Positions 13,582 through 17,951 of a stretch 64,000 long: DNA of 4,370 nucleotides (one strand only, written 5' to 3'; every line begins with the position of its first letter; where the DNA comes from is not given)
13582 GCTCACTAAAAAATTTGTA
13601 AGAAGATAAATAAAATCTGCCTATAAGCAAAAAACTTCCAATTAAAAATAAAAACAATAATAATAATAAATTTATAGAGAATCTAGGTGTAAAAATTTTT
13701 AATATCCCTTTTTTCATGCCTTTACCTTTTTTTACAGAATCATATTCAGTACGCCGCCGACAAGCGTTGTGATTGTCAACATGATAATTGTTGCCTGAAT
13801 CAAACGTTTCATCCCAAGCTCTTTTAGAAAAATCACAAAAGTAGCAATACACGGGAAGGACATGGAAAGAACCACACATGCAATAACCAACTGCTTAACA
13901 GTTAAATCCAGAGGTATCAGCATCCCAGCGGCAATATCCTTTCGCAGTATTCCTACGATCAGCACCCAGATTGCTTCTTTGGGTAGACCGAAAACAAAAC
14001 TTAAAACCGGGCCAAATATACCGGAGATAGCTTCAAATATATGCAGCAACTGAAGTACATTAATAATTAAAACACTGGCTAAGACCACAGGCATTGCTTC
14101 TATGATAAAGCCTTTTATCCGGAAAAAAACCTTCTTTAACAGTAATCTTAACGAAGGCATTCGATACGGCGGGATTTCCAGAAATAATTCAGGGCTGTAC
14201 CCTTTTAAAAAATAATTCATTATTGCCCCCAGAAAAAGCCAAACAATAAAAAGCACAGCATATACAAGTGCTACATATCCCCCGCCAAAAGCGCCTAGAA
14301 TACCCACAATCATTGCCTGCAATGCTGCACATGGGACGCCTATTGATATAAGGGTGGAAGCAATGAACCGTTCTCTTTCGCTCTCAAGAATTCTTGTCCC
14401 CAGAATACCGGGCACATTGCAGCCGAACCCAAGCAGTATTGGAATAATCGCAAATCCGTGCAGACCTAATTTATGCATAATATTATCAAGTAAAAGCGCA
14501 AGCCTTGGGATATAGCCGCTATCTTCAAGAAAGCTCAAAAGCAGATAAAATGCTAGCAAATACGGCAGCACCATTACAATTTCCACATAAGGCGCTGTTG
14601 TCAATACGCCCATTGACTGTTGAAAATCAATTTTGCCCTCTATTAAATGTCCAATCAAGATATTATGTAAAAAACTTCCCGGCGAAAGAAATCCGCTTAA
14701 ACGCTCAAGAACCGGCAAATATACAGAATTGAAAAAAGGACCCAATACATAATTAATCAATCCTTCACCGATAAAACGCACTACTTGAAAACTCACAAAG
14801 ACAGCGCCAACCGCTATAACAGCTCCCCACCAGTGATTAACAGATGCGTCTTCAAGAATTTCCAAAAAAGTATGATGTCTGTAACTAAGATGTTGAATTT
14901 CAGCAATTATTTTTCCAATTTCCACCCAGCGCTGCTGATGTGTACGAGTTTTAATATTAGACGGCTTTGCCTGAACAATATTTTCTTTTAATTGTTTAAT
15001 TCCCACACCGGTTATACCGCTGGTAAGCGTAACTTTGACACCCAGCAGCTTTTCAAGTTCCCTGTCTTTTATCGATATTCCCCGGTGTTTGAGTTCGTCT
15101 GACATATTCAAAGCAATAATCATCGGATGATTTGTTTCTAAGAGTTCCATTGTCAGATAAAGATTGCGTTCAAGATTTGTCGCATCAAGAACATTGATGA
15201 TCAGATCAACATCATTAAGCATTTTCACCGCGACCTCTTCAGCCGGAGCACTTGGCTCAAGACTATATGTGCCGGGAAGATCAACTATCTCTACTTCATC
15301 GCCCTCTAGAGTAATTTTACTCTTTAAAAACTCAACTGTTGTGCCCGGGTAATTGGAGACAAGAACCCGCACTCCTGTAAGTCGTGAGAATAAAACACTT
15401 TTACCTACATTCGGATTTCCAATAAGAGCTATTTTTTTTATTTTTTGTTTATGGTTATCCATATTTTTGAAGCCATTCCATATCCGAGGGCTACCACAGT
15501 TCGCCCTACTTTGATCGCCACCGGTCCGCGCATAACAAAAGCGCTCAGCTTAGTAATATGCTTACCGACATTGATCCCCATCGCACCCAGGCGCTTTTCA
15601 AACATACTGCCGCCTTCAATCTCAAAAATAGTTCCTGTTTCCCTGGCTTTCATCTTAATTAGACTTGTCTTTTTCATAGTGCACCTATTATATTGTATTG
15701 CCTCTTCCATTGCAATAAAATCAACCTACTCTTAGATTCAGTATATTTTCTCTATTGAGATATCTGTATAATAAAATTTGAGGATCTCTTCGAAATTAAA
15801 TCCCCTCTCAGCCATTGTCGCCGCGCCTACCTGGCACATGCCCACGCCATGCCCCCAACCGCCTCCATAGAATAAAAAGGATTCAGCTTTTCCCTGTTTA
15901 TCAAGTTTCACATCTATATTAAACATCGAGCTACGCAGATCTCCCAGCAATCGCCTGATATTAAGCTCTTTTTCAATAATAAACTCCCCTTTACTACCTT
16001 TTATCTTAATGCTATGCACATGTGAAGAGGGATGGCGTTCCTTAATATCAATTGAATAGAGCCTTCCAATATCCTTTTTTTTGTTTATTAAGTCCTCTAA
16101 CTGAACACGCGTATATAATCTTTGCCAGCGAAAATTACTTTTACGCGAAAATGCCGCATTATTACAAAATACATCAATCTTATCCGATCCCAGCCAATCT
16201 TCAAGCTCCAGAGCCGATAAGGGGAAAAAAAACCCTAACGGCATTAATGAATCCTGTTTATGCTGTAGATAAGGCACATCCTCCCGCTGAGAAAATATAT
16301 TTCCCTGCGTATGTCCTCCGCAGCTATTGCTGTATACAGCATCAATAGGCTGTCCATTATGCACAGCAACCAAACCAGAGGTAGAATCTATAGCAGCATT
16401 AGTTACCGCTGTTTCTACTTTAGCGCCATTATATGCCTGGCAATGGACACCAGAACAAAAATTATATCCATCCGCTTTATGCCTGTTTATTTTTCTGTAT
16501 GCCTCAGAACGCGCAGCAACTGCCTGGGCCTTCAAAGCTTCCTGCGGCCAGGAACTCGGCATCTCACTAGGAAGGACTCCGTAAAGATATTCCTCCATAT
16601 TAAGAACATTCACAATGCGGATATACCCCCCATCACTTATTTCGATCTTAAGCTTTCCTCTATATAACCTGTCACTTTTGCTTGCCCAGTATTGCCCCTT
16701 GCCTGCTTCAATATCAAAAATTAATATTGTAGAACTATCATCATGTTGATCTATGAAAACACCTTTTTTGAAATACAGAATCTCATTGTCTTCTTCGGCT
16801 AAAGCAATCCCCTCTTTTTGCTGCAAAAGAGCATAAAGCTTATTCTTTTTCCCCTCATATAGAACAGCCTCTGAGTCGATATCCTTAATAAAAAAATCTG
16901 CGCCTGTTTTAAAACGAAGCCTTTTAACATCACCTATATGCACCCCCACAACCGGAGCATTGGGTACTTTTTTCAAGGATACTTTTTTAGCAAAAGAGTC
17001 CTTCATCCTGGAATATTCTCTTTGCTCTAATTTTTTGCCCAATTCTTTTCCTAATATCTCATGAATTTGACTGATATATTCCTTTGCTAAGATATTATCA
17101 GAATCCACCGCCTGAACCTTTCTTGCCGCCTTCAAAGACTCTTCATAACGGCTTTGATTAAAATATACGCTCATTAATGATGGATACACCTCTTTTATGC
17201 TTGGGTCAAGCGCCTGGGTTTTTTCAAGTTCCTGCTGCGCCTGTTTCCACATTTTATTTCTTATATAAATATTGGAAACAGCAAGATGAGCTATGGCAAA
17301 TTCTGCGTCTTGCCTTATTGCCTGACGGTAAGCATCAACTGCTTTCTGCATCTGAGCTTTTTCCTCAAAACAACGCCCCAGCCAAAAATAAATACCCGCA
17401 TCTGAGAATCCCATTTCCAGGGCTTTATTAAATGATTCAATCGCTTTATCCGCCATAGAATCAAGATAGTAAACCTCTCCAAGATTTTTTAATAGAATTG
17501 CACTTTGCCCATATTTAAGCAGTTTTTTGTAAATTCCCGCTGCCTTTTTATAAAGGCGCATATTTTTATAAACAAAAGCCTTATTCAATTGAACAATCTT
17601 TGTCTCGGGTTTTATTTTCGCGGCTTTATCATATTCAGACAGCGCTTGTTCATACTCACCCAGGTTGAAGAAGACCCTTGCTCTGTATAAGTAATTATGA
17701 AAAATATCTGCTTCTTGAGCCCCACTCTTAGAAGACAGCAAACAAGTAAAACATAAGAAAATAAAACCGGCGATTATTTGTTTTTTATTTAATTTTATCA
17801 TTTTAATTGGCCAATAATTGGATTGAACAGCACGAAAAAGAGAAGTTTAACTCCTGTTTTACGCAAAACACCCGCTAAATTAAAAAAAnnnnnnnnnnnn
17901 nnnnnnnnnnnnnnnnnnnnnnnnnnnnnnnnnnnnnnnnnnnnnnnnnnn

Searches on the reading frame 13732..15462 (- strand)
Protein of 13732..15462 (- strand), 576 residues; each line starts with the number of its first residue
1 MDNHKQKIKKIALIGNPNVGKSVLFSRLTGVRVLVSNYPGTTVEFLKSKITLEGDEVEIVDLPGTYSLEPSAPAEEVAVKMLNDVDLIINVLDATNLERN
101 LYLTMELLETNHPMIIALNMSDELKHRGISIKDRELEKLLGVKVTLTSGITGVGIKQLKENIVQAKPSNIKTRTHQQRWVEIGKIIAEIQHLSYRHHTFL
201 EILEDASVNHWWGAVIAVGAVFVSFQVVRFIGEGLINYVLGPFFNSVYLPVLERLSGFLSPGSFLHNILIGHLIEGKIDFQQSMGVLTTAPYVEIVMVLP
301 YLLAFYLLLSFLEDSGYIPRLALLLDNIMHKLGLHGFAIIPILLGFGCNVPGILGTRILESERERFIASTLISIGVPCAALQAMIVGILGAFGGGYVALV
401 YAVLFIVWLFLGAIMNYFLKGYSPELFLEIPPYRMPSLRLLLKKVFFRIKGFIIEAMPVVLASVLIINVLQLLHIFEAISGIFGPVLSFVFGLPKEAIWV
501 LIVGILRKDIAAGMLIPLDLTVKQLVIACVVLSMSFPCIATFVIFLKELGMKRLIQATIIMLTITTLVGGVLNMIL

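Call 42: search_protein_families(library=pfam, proteins=[window:13732-15462:-], max_evalue=0.0001)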
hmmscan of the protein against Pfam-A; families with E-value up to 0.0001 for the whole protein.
window:13732-15462:- (576 aa): 5 families
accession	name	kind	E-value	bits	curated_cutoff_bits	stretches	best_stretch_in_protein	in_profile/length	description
PF02421.24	FeoB_N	-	1.8e-53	180.7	27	1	10-162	2-156/156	Ferrous iron transport protein B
PF07670.19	Gate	-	9.5e-34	116.4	29.6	2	296-392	2-104/104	Nucleoside recognition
PF01926.29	MMR_HSR1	-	1.7e-21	76.9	21.9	1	10-119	1-112/113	50S ribosome-binding GTPase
PF07664.17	FeoB_C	-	9.7e-11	41.7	26.6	1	398-448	2-54/54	Ferrous iron transport protein B C terminus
PF09439.16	SRPRB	-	6e-05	22.9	25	1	9-109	4-97/178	Signal recognition particle receptor beta subunit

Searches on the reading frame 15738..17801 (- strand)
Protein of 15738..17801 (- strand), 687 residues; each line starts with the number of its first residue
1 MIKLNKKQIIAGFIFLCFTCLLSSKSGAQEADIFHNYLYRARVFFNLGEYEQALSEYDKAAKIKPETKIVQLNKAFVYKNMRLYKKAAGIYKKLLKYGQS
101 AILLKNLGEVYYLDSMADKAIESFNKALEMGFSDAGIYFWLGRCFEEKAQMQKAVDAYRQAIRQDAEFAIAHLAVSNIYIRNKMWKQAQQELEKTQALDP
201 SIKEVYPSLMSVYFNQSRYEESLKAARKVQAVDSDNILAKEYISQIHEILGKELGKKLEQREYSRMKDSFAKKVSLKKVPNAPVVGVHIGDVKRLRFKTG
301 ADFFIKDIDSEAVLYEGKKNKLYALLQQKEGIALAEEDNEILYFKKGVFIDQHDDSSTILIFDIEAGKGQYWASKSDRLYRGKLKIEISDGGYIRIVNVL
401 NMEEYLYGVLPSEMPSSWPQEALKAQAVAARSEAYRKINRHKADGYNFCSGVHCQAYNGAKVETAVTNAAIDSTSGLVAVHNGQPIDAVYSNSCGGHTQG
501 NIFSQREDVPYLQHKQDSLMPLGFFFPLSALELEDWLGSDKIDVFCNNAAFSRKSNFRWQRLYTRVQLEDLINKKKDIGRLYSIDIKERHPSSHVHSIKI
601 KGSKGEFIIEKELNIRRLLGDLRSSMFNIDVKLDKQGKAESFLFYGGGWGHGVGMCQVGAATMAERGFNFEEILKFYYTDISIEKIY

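Call 42: search_protein_families(library=pfam, proteins=[window:15738-17801:-], max_evalue=0.0001)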
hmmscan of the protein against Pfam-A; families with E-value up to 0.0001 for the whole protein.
window:15738-17801:- (687 aa): 15 families
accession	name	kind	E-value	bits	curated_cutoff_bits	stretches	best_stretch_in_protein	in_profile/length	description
PF08486.15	SpoIID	-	6.3e-27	94.5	23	1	392-480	3-96/97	Stage II sporulation protein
PF07719.23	TPR_2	-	3.5e-18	64.6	27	0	37-66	4-33/34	Tetratricopeptide repeat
PF13414.12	TPR_11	-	2e-14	53.4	26.8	1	42-80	2-40/42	TPR repeat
PF00515.34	TPR_1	-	4.1e-14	52.1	27.8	0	102-129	2-29/34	Tetratricopeptide repeat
PF13432.12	TPR_16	-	2.5e-10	41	32.7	0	118-166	14-62/65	Tetratricopeptide repeat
PF13424.12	TPR_12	-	3.2e-10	40.5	30.1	0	83-130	25-74/77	Tetratricopeptide repeat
PF13181.12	TPR_8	-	1.1e-09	38.1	25.7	0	136-166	2-32/34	Tetratricopeptide repeat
PF14559.12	TPR_19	-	1.3e-09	38.6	25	0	150-200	6-56/68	Tetratricopeptide repeat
PF13428.12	TPR_14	-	6.6e-09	36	23.5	0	37-75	4-42/44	Tetratricopeptide repeat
PF13174.12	TPR_6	-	9.8e-07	29.5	26.3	0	138-164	3-29/33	Tetratricopeptide repeat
PF13176.12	TPR_7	-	4.7e-06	26.7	27.9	0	141-167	5-33/36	Tetratricopeptide repeat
PF13431.12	TPR_17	-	3.3e-05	24.2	24.4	0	157-190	1-34/34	Tetratricopeptide repeat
PF12895.13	ANAPC3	-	8.2e-05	23.2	27.2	0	81-159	2-80/82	Anaphase-promoting complex, cyclosome, subunit 3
PF24575.1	TPR_Slam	-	9.8e-05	23.2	35.2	0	145-191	57-103/104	Surface lipoprotein assembly modifier, N-terminal TPR repeats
PF23914.1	TPR_CcmH_CycH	-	9.9e-05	22.7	42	0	139-231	54-149/158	Cytochrome c-type biogenesis protein H TPR domain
